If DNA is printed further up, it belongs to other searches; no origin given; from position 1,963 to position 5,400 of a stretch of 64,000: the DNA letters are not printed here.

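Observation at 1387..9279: Near-perfect 3.9-kb head-to-tail duplication of a secreted-protein / T9SS-cargo module directly behind rnfE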

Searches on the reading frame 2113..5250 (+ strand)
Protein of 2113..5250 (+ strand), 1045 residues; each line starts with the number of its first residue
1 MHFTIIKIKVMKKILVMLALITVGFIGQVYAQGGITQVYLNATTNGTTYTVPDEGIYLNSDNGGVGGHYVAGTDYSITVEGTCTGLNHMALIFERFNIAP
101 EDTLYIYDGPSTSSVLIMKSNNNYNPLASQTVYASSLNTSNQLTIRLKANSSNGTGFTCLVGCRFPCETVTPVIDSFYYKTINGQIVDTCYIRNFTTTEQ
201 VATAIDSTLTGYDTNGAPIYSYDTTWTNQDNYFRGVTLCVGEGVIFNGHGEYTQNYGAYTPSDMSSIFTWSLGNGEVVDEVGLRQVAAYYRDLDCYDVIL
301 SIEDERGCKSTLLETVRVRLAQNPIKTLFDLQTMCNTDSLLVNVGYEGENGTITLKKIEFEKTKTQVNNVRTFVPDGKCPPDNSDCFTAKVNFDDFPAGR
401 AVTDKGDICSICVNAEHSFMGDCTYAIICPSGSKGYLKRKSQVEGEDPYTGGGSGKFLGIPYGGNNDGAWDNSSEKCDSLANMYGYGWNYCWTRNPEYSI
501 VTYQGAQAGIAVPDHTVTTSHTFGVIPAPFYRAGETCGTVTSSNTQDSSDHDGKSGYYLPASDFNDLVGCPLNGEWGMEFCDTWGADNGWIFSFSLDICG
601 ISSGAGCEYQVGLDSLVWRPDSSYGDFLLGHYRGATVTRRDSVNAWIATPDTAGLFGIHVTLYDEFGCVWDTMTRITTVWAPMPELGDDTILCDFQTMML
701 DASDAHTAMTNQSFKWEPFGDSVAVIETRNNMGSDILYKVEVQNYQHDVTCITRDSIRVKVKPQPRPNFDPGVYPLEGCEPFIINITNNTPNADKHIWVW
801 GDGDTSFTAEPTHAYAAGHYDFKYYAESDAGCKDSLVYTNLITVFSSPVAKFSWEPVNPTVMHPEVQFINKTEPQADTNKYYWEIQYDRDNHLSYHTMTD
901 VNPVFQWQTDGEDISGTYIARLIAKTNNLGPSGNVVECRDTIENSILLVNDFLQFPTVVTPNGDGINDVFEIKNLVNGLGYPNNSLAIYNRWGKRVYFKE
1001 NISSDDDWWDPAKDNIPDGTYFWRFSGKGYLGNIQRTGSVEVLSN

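Call 6: search_protein_families(library=pfam, proteins=[window:2113-5250:+])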
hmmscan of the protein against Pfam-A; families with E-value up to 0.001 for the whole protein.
window:2113-5250:+ (1045 aa): 2 families
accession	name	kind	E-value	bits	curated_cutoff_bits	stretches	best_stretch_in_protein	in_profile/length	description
PF13585.12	CHU_C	-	1.7e-17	63.8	27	1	954-1027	2-72/86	CHU_C Type IX secretion signal domain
PF18911.6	PKD_4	-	5.7e-10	39.6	27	1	792-839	33-80/85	PKD domain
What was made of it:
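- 2113..5250 (+): T9SS type-B cargo, copy 1 (1,045 aa): a string of all-beta Ig/PKD-like domains plus a CHU_C C-terminal domain. Pfam CHU_C 63.8 bits and PKD_4 39.6 bits (call 6).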

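Call 7: search_protein_families(library=ncbifam, proteins=[window:2113-5250:+])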
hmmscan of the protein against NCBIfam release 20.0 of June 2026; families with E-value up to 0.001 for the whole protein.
window:2113-5250:+ (1045 aa): 1 family
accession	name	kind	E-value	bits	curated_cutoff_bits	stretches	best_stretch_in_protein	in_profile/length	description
TIGR04131.1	Bac_Flav_CTERM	domain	2.9e-08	33.7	35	1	954-1024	2-68/85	T9SS type B sorting domain-containing protein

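Call 8: find_encoding_contigs(protein=window:2113-5250:+, flank=10000, max_places=10)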
Protein window:2113-5250:+ (1045 aa): no gene with exactly this product is on record in the collection.

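Call 9: find_related_loci(query=window:2113-5250:+, collection=genome_contigs, flank=10000)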
Query window:2113-5250:+ (1045 aa) in genome_contigs; peptide patterns used: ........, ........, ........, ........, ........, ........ (x = any residue, [..] = any of these).
38 stretches matched a pattern; 16 encode a relative of the query (tblastn E <= 1e-3); 16 distinct loci.
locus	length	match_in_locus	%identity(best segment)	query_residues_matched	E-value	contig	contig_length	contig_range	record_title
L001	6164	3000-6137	84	3-1044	0e+0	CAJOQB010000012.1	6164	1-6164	uncultured Bacteroidales bacterium isolate Rumen_Coassembly_mag_2235 genome assembly, contig: k87_852719, whole genome s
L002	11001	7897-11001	67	9-1021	0e+0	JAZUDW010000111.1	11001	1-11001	MAG: Bacteroidales bacterium isolate T1900045304_TH20190074.MAGScoT_cleanbin_000042 SGB_6170_k141_2042720, whole genome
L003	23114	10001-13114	58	10-1044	0e+0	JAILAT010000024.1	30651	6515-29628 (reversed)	MAG: Bacteroidales bacterium isolate RUI540 k141_173320_flag=1_multi=11.0000_len=30651, whole genome shotgun sequence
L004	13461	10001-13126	55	6-1043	0e+0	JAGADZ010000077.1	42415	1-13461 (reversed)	MAG: Bacteroidales bacterium isolate RGIG8356 Water_buffalos_Rumen.Co__c8594460, whole genome shotgun sequence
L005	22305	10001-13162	52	8-1043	0e+0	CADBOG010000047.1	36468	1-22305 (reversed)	MAG: uncultured Bacteroidetes bacterium isolate RUG14161 genome assembly, contig: RUG14161_asm_47, whole genome shotgun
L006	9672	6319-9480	52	7-1044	0e+0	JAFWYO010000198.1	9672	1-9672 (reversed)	MAG: Bacteroidales bacterium isolate RGIG6188 Sheep_Rectum-1__c932668, whole genome shotgun sequence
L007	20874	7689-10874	52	8-1044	0e+0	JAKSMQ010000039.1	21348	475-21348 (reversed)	MAG: Bacteroidales bacterium isolate Horse_feces129 MAG129_39, whole genome shotgun sequence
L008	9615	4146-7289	52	7-1044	0e+0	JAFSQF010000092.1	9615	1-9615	MAG: Bacteroidales bacterium isolate RGIG3374 Goat_Reticulum.Co__c1521613, whole genome shotgun sequence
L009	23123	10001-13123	52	3-1043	0e+0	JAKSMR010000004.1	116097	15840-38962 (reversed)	MAG: Bacteroidales bacterium isolate Horse_feces130 MAG130_4, whole genome shotgun sequence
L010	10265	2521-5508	52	37-1044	0e+0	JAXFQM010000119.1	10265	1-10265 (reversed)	MAG: Bacteroidales bacterium isolate SUG3427 k141_2296099, whole genome shotgun sequence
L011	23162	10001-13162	52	14-1043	0e+0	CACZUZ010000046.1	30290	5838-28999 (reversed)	MAG: uncultured Bacteroidetes bacterium isolate RUG12980 genome assembly, contig: RUG12980_asm_46, whole genome shotgun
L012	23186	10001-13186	51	1-1043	0e+0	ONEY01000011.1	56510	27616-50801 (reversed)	uncultured Bacteroidales bacterium isolate RUG244 genome assembly, contig: scaffold_191, whole genome shotgun sequence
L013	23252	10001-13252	42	11-1043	0e+0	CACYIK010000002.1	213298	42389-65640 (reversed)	MAG: uncultured Bacteroidetes bacterium isolate RUG11969 genome assembly, contig: RUG11969_asm_2, whole genome shotgun s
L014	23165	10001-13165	51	7-1043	0e+0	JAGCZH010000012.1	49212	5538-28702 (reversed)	MAG: Bacteroidales bacterium isolate RGIG10259 Yak_Rumen-5__c576319, whole genome shotgun sequence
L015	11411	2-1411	52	584-1045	5e-147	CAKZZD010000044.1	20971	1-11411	MAG TPA_asm: uncultured Bacteroidales bacterium isolate ERR1278103_bin.131_CONCOCT_v1.1_MAG genome assembly, contig: ERZ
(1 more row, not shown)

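Call 14: find_homologous_proteins(query=window:2113-5250:+, max_evalue=1e-50)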
Query window:2113-5250:+ (1045 aa): 133 proteins with E <= 1e-50 among 8000 candidates; the best 120 are listed.
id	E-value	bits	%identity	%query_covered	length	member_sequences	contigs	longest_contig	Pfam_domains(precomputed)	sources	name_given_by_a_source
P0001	0.0e+0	2469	99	100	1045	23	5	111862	PF13585.13,PF18911.7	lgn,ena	-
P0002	0.0e+0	2115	84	99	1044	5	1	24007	PF13585.13,PF18911.7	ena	-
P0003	0.0e+0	1686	68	99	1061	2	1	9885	PF00801.27,PF13585.13,PF18911.7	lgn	-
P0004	0.0e+0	1587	65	99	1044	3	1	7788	PF00801.27,PF13585.13,PF18911.7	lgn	-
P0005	0.0e+0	1464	61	99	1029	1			PF13585.13,PF01483.28,PF18911.7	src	-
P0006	0.0e+0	1449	61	99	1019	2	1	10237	PF00801.27,PF13585.13,PF01483.28,PF18911.7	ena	-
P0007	0.0e+0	1391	59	99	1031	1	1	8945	PF00801.27,PF13585.13,PF01483.28,PF18911.7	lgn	-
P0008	0.0e+0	1356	58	99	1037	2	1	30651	PF13585.13,PF18911.7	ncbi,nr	ncbi:MAG: gliding motility-associated C-terminal domain-containing protein [Bacteroidales bacterium]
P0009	0.0e+0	1349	57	99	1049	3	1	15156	PF13585.13,PF01483.28,PF18911.7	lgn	-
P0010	0.0e+0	1347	58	99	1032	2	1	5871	PF00801.27,PF13585.13,PF01483.28,PF18911.7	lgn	-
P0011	0.0e+0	1340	57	99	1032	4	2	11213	PF00801.27,PF13585.13,PF01483.28,PF18911.7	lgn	-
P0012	0.0e+0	1286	55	99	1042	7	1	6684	PF13585.13,PF01483.28,PF18911.7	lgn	-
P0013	0.0e+0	1284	55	99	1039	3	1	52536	PF00801.27,PF13585.13,PF01483.28,PF18911.7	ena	-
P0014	0.0e+0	1277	55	100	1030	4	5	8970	PF13585.13,PF01483.28,PF18911.7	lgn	-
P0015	0.0e+0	1272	54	99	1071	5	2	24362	PF13585.13,PF01483.28,PF18911.7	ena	-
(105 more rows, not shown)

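Call 15: find_encoding_contigs(protein=P0001, flank=10000, max_places=10)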
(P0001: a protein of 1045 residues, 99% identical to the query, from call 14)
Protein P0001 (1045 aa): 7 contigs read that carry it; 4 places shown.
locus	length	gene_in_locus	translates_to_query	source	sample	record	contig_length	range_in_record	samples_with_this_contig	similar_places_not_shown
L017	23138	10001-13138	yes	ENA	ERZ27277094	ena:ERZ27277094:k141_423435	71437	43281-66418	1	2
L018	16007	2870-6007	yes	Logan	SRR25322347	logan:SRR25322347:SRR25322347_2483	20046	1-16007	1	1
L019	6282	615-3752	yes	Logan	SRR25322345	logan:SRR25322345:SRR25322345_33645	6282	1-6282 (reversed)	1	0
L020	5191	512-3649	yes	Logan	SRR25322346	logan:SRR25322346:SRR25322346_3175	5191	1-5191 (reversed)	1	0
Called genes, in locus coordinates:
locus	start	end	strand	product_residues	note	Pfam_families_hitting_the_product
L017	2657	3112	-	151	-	-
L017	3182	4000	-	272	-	PF00582:Usp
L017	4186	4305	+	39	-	-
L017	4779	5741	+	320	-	PF04060:FeS, PF12838:Fer4_7, PF13187:Fer4_9 (weak), PF14697:Fer4_21 (weak), PF00037:Fer4, PF13484:Fer4_16, PF12838:Fer4_7, PF13187:Fer4_9, +12 more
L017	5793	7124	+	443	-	PF13375:RnfC_N, PF01512:Complex1_51K, PF13187:Fer4_9 (faint), PF13534:Fer4_17 (faint), PF13237:Fer4_10 (faint), PF12797:Fer4_2 (faint), PF12838:Fer4_7 (weak)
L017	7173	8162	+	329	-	PF03116:NQR2_RnfD_RnfE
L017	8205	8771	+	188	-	PF04205:FMN_bind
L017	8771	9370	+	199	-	PF02508:Rnf-Nqr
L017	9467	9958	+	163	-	-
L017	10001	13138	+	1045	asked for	PF18911:PKD_4 (faint), PF13585:CHU_C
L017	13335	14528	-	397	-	PF00275:EPSP_synthase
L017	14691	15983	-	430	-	PF00158:Sigma54_activat, PF14532:Sigma54_activ_2, PF07728:AAA_5 (weak), PF25601:AAA_lid_14, PF02954:HTH_8, PF18024:HTH_50 (weak)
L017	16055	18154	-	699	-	PF01807:Zn_ribbon_DnaG, PF10410:DnaB_bind (faint), PF08275:DNAG_N, PF01751:Toprim, PF13155:Toprim_2, PF13362:Toprim_3, PF13662:Toprim_4, PF28534:DUF8430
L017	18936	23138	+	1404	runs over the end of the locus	PF25778:DUF7948, PF00801:PKD, PF18911:PKD_4, PF13573:SprB, PF13585:CHU_C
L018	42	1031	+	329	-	PF03116:NQR2_RnfD_RnfE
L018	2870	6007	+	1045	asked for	PF18911:PKD_4 (faint), PF13585:CHU_C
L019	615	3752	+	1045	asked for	PF18911:PKD_4 (faint), PF13585:CHU_C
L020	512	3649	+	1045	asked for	PF18911:PKD_4 (faint), PF13585:CHU_C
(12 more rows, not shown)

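Call 16: list_cluster_members(proteins=[P0001])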
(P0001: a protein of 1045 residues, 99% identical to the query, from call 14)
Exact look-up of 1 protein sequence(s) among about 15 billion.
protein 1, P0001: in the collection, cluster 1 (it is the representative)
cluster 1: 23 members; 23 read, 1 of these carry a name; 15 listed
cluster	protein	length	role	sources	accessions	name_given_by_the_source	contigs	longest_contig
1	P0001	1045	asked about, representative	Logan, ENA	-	-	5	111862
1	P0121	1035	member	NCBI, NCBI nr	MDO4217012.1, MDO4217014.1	MAG: gliding motility-associated C-terminal domain-containing protein [Bacteroidales ... | gliding motility-associated C-terminal domain-containing protein [Bacteroidales bacterium]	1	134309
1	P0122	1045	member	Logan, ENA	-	-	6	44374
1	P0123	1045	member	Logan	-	-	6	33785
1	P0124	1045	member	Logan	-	-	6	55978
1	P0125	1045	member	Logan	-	-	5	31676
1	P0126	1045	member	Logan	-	-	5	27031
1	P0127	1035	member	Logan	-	-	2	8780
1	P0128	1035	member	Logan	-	-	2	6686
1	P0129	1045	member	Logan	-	-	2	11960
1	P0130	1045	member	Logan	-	-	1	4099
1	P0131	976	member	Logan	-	-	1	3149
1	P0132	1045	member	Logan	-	-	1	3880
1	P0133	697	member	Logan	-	-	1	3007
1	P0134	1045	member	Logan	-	-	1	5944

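Call 17: find_encoding_contigs(protein=P0121, flank=10000, max_places=10)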
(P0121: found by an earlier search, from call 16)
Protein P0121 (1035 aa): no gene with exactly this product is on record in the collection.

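Call 22: find_encoding_contigs(protein=P0122, flank=10000, max_places=10)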
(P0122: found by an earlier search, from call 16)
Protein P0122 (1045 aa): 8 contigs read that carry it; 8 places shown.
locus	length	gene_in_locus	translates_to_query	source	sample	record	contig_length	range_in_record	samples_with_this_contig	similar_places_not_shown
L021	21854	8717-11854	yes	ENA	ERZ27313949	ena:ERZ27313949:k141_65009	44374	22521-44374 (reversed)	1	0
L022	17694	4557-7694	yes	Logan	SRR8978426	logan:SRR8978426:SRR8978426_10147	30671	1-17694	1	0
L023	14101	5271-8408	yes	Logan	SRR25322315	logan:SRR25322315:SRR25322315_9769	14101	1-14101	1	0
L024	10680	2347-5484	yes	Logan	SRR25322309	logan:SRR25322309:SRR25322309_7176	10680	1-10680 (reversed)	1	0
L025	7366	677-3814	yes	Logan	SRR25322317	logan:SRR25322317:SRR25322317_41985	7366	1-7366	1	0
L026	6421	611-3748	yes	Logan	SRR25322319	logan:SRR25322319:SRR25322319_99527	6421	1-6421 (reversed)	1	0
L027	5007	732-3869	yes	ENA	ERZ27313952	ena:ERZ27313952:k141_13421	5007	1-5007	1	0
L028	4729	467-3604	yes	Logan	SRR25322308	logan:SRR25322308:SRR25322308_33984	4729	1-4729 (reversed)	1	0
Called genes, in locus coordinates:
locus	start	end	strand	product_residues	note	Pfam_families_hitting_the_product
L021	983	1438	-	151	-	-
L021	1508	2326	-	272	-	PF00582:Usp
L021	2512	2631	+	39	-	-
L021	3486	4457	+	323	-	PF04060:FeS, PF12838:Fer4_7, PF14697:Fer4_21 (weak), PF13187:Fer4_9 (weak), PF00037:Fer4, PF13484:Fer4_16, PF12838:Fer4_7, PF13187:Fer4_9, +12 more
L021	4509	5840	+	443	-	PF13375:RnfC_N, PF01512:Complex1_51K, PF13187:Fer4_9 (faint), PF13534:Fer4_17 (faint), PF13237:Fer4_10 (faint), PF12797:Fer4_2 (faint), PF12838:Fer4_7 (weak)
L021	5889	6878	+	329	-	PF03116:NQR2_RnfD_RnfE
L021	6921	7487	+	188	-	PF04205:FMN_bind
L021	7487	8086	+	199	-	PF02508:Rnf-Nqr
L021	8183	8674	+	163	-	-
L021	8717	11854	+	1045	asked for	PF18911:PKD_4 (faint), PF13585:CHU_C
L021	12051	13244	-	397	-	PF00275:EPSP_synthase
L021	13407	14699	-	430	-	PF00158:Sigma54_activat, PF14532:Sigma54_activ_2, PF07728:AAA_5 (weak), PF25601:AAA_lid_14, PF02954:HTH_8, PF18024:HTH_50 (weak)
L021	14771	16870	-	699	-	PF01807:Zn_ribbon_DnaG, PF10410:DnaB_bind (faint), PF08275:DNAG_N, PF01751:Toprim, PF13155:Toprim_2, PF13362:Toprim_3, PF13662:Toprim_4, PF28534:DUF8430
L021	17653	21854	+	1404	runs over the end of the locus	PF25778:DUF7948, PF00801:PKD, PF18911:PKD_4, PF13573:SprB (weak), PF13585:CHU_C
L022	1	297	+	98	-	?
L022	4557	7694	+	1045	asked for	PF18911:PKD_4 (faint), PF13585:CHU_C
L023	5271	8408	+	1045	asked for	PF18911:PKD_4 (faint), PF13585:CHU_C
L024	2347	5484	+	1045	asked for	PF18911:PKD_4 (faint), PF13585:CHU_C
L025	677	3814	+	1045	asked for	PF18911:PKD_4 (faint), PF13585:CHU_C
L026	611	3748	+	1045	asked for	PF18911:PKD_4 (faint), PF13585:CHU_C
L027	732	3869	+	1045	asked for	PF18911:PKD_4 (faint), PF13585:CHU_C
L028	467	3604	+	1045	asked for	PF18911:PKD_4 (faint), PF13585:CHU_C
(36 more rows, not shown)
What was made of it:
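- One-copy and two-copy states both exist in one species (calls 15, 16, 22).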

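Call 23: find_encoding_contigs(protein=P0127, flank=10000, max_places=10)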
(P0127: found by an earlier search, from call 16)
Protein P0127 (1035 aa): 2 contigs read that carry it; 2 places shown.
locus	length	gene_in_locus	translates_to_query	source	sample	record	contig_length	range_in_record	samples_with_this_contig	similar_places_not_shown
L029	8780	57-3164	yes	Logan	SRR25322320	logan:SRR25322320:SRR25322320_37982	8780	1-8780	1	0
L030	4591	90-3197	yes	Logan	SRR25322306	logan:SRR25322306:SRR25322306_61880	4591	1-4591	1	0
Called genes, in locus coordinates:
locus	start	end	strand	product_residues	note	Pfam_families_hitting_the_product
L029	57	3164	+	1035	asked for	PF18911:PKD_4 (faint), PF13585:CHU_C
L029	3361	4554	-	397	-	PF00275:EPSP_synthase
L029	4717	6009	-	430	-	PF00158:Sigma54_activat, PF14532:Sigma54_activ_2, PF07728:AAA_5 (weak), PF25601:AAA_lid_14, PF02954:HTH_8, PF18024:HTH_50 (weak)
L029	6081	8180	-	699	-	PF01807:Zn_ribbon_DnaG, PF10410:DnaB_bind (faint), PF08275:DNAG_N, PF01751:Toprim, PF13155:Toprim_2, PF13362:Toprim_3, PF13662:Toprim_4, PF28534:DUF8430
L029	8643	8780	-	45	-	?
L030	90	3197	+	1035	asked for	PF18911:PKD_4 (faint), PF13585:CHU_C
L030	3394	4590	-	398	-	?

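Call 27: search_protein_families(library=pfam, proteins=[window:2113-5250:+], max_evalue=1)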
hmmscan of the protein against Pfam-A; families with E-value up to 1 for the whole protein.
window:2113-5250:+ (1045 aa): 3 families
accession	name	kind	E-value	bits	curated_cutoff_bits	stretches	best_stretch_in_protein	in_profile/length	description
PF13585.12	CHU_C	-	1.7e-17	63.8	27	1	954-1027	2-72/86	CHU_C Type IX secretion signal domain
PF18911.6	PKD_4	-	5.7e-10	39.6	27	2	792-839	33-80/85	PKD domain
PF01483.27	P_proprotein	-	0.0078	16.7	21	0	412-442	7-37/86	Proprotein convertase P-domain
